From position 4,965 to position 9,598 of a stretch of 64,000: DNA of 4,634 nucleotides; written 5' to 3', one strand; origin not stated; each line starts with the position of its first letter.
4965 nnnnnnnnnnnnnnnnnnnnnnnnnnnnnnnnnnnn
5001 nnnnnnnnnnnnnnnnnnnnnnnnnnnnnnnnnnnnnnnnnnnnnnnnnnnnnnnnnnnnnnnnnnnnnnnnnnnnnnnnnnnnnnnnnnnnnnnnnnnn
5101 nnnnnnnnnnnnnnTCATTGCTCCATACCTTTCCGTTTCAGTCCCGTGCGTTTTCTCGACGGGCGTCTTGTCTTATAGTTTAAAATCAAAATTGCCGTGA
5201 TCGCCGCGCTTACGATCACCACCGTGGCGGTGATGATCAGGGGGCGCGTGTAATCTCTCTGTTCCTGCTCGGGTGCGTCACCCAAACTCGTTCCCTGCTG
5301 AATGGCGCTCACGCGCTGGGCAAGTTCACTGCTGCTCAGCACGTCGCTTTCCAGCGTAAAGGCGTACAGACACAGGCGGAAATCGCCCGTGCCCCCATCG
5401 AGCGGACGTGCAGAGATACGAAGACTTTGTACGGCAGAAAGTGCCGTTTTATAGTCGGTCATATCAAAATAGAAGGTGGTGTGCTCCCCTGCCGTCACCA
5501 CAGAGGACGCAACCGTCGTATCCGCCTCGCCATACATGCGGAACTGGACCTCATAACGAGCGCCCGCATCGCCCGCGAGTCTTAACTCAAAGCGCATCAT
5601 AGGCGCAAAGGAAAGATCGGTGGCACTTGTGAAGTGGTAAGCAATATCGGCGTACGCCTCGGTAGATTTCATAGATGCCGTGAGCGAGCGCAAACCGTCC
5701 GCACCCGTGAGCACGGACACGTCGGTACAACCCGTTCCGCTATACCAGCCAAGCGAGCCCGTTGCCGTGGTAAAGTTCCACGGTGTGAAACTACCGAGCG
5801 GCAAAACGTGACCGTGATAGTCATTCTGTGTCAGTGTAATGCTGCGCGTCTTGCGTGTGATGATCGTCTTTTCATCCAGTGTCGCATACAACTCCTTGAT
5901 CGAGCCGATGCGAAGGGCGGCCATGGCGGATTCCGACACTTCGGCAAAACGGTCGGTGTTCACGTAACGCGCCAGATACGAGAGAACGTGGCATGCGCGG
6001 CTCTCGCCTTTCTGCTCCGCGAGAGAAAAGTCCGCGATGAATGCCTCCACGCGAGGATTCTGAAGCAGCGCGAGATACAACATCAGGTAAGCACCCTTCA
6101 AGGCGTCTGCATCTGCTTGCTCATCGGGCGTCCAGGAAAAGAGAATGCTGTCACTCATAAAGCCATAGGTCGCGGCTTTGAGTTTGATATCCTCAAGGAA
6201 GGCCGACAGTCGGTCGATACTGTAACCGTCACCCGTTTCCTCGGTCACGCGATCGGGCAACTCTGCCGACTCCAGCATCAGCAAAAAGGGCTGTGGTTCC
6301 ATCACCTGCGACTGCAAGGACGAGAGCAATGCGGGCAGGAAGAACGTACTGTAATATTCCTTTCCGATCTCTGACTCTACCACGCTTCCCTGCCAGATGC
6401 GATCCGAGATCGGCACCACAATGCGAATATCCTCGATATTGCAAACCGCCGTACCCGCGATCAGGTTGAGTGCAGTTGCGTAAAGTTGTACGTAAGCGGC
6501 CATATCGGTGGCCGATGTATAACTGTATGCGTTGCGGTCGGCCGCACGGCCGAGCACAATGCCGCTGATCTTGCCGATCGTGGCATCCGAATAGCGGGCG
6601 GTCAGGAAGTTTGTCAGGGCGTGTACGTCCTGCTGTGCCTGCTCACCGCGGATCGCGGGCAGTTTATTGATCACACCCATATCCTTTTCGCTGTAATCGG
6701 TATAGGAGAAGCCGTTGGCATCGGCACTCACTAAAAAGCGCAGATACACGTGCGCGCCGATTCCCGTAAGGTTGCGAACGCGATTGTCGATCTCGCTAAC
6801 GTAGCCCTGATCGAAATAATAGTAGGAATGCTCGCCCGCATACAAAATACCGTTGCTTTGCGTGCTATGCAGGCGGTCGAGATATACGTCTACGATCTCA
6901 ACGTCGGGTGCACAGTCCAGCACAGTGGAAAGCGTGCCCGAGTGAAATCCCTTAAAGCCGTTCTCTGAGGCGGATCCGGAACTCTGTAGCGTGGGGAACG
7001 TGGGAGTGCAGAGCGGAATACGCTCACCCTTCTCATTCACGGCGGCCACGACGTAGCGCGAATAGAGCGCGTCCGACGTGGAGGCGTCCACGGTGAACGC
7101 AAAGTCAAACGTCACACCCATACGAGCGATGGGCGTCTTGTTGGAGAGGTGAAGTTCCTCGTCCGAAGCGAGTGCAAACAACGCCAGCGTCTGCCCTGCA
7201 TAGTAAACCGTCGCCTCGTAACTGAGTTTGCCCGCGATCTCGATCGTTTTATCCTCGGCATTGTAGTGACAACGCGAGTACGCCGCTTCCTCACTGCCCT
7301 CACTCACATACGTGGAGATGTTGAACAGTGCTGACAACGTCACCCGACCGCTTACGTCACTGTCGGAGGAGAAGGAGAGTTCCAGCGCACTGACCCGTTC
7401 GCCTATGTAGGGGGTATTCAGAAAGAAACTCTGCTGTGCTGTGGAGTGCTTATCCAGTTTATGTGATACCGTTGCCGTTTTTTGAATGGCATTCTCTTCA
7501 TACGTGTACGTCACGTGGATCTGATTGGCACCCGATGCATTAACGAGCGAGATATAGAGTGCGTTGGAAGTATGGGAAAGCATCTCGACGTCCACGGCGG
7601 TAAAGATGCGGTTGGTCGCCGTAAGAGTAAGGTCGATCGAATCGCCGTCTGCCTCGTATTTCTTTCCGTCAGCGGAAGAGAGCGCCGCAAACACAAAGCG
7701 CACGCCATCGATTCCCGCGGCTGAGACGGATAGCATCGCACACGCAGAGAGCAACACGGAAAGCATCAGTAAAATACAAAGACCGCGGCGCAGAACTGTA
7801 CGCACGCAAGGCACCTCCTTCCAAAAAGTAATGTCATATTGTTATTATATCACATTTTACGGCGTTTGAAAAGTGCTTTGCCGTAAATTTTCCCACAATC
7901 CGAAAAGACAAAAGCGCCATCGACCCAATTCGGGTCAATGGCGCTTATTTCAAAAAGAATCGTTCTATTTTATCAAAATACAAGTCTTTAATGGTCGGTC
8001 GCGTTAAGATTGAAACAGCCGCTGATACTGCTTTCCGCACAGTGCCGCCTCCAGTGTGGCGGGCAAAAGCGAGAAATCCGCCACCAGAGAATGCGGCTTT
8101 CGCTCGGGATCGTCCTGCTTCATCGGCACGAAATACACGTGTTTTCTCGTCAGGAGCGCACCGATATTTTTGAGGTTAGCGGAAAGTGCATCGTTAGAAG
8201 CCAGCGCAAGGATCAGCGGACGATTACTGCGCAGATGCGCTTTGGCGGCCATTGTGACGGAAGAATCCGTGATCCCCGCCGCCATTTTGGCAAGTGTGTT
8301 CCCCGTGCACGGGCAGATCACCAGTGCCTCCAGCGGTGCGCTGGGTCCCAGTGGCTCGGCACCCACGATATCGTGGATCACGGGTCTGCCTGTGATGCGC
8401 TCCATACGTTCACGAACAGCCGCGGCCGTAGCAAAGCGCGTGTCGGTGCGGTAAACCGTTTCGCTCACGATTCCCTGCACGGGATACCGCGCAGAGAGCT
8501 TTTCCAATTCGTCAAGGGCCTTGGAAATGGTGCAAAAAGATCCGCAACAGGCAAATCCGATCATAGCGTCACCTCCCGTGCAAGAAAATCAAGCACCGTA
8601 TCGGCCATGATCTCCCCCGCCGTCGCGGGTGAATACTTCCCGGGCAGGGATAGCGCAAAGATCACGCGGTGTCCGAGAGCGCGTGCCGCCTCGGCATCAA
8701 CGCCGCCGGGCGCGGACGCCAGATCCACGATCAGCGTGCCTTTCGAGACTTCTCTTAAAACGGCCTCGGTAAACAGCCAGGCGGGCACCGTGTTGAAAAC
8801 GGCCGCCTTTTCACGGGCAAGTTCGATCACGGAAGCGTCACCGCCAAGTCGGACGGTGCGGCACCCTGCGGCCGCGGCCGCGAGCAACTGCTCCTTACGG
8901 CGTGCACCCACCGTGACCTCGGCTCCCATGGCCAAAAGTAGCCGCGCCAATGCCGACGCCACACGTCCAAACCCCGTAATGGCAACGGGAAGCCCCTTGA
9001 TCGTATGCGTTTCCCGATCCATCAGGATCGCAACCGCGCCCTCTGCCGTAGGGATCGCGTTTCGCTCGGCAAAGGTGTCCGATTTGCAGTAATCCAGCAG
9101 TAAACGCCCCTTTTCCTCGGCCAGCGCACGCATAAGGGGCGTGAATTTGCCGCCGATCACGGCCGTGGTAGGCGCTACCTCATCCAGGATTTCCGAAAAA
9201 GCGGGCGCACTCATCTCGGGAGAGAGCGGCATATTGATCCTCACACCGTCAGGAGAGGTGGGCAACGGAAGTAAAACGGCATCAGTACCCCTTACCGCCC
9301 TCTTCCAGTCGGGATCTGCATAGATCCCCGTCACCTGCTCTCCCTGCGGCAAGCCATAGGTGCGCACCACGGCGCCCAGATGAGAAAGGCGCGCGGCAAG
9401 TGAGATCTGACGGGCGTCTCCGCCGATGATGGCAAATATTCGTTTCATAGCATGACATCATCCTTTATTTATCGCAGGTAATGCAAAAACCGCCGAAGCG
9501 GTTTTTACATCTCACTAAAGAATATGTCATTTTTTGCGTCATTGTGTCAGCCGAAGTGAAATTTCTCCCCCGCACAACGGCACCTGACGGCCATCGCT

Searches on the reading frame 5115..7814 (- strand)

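Call 24: search_protein_families(library=pfam, proteins=[window:5115-7814:-], max_evalue=0.001)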
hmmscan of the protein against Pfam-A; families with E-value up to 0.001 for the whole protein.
window:5115-7814:- (899 aa): 1 family
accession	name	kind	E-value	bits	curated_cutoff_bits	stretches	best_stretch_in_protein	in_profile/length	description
PF18989.5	DUF5722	-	9.2e-15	54.9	30.5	1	289-474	10-200/393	Family of unknown function (DUF5722)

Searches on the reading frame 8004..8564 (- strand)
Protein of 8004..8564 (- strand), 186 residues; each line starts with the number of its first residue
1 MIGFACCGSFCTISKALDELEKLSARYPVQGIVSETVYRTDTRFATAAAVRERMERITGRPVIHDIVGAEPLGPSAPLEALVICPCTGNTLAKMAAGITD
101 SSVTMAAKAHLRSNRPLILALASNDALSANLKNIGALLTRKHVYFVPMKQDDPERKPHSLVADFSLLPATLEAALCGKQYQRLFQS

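Call 85: list_cluster_members(proteins=[window:8004-8564:-, window:19598-20152:-, window:20174-20881:-, window:22372-23115:-, window:31134-31631:-, window:43767-44540:-, window:8561-9448:-, window:36899-38260:-, window:3661-5118:-, window:21420-22352:-])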
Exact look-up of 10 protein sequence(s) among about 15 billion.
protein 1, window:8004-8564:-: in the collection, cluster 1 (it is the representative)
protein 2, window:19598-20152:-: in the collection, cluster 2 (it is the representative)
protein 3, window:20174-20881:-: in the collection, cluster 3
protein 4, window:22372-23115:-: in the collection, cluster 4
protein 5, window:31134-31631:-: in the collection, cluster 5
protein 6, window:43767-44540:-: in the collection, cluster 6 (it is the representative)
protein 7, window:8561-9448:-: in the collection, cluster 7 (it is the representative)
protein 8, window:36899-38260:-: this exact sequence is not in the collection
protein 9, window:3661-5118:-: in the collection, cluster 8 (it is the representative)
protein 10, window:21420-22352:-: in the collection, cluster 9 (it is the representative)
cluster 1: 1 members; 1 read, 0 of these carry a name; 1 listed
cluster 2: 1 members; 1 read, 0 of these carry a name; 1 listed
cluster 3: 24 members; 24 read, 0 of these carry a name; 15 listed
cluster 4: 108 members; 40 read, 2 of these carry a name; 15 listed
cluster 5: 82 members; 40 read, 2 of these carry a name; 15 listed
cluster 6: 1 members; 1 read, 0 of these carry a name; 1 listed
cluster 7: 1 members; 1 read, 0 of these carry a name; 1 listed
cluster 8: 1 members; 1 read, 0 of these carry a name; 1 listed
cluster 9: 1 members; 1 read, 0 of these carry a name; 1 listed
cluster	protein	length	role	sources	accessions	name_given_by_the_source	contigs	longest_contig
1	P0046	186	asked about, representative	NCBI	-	-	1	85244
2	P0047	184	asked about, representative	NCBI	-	-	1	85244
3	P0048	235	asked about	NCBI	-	-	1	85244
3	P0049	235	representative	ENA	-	-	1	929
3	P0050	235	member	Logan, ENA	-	-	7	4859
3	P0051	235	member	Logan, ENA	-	-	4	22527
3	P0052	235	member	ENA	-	-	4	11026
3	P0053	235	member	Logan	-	-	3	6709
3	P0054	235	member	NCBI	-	-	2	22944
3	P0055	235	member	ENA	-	-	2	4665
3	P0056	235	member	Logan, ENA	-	-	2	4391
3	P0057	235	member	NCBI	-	-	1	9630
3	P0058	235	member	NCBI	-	-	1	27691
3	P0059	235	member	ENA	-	-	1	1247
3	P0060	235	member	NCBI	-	-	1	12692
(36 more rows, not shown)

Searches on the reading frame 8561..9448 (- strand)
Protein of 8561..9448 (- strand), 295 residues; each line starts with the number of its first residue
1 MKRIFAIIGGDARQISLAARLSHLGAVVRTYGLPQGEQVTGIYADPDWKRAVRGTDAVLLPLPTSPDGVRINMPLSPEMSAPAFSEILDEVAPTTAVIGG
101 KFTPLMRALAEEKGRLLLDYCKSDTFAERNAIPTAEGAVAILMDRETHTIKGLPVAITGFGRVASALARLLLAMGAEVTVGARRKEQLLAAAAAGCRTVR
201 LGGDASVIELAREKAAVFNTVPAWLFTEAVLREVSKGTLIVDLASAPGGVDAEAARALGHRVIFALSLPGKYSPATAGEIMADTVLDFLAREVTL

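Call 24: search_protein_families(library=pfam, proteins=[window:8561-9448:-], max_evalue=0.001)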
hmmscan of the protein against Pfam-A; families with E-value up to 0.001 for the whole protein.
window:8561-9448:- (295 aa): 3 families
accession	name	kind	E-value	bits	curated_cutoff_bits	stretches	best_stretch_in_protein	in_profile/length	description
PF16924.11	DpaA_N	-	3.7e-24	85.5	29.2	1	5-120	2-115/116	Dipicolinate synthase subunit A N-terminal domain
PF03807.23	F420_oxidored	-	4.7e-07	30.8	21.6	1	155-244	2-92/94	NADP oxidoreductase coenzyme F420-dependent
PF02826.25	2-Hacid_dh_C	-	1.2e-05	25.3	25.1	1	145-235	29-118/178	D-isomer specific 2-hydroxyacid dehydrogenase, NAD binding domain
